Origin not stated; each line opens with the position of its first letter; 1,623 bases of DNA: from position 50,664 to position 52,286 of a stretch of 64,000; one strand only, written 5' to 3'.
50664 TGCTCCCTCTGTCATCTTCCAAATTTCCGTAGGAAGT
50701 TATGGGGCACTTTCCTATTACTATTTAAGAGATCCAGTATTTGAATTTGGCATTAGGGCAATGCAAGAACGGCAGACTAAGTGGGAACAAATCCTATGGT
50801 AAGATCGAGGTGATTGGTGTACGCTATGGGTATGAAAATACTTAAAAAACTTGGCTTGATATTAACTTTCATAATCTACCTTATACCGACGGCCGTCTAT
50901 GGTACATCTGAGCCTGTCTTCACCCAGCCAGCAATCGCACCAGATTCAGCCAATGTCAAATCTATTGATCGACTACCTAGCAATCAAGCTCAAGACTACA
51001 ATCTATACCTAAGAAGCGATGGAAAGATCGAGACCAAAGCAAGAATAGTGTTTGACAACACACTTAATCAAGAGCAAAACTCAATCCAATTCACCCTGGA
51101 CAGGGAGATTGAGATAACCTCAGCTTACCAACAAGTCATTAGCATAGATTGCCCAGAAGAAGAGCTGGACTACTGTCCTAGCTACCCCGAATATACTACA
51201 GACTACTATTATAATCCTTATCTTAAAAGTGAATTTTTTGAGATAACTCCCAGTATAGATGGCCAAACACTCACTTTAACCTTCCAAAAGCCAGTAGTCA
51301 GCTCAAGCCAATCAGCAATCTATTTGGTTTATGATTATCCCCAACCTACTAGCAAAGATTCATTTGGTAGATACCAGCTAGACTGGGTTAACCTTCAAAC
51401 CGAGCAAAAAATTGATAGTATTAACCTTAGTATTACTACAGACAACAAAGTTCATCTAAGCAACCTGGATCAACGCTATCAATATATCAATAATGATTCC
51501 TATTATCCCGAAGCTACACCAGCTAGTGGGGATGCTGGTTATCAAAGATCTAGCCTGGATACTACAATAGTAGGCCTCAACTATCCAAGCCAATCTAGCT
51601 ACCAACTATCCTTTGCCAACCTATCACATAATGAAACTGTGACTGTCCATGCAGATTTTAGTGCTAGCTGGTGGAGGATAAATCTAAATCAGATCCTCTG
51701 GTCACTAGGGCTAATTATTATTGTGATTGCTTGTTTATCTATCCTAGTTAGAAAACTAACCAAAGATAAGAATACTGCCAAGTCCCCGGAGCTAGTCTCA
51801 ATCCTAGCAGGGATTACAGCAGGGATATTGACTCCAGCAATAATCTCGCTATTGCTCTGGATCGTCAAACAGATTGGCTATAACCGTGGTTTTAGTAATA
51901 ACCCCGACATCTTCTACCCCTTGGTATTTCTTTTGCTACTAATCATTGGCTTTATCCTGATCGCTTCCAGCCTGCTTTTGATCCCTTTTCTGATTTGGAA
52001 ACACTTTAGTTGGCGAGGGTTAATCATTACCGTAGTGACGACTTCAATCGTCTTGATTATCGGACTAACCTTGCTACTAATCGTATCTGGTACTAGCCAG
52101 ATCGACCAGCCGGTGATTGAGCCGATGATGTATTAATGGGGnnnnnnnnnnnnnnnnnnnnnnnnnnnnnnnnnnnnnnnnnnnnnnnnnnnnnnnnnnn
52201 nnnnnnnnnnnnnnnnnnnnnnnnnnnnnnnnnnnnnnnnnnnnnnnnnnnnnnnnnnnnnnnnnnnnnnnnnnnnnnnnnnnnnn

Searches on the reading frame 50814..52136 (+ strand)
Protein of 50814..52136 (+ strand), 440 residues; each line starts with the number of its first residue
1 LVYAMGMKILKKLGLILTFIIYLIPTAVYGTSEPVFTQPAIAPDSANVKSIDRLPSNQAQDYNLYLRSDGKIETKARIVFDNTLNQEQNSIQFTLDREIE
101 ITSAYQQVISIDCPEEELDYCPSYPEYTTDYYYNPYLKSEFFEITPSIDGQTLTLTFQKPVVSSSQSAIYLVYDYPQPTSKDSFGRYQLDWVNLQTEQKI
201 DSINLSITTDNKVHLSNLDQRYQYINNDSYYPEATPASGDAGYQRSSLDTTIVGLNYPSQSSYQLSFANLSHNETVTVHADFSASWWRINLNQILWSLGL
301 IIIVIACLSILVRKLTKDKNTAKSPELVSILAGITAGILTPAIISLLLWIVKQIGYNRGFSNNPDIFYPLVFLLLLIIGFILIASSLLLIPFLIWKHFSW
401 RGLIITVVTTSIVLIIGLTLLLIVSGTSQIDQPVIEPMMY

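Call 71: search_protein_families(library=pfam, proteins=[window:50814-52136:+], max_evalue=0.01)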
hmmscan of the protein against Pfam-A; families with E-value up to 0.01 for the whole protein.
window:50814-52136:+ (440 aa): 1 family
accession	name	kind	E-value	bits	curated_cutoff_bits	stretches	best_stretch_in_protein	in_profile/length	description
PF14264.12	Glucos_trans_II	-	0.0081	15.8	30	1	252-376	203-315/317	Glucosyl transferase GtrII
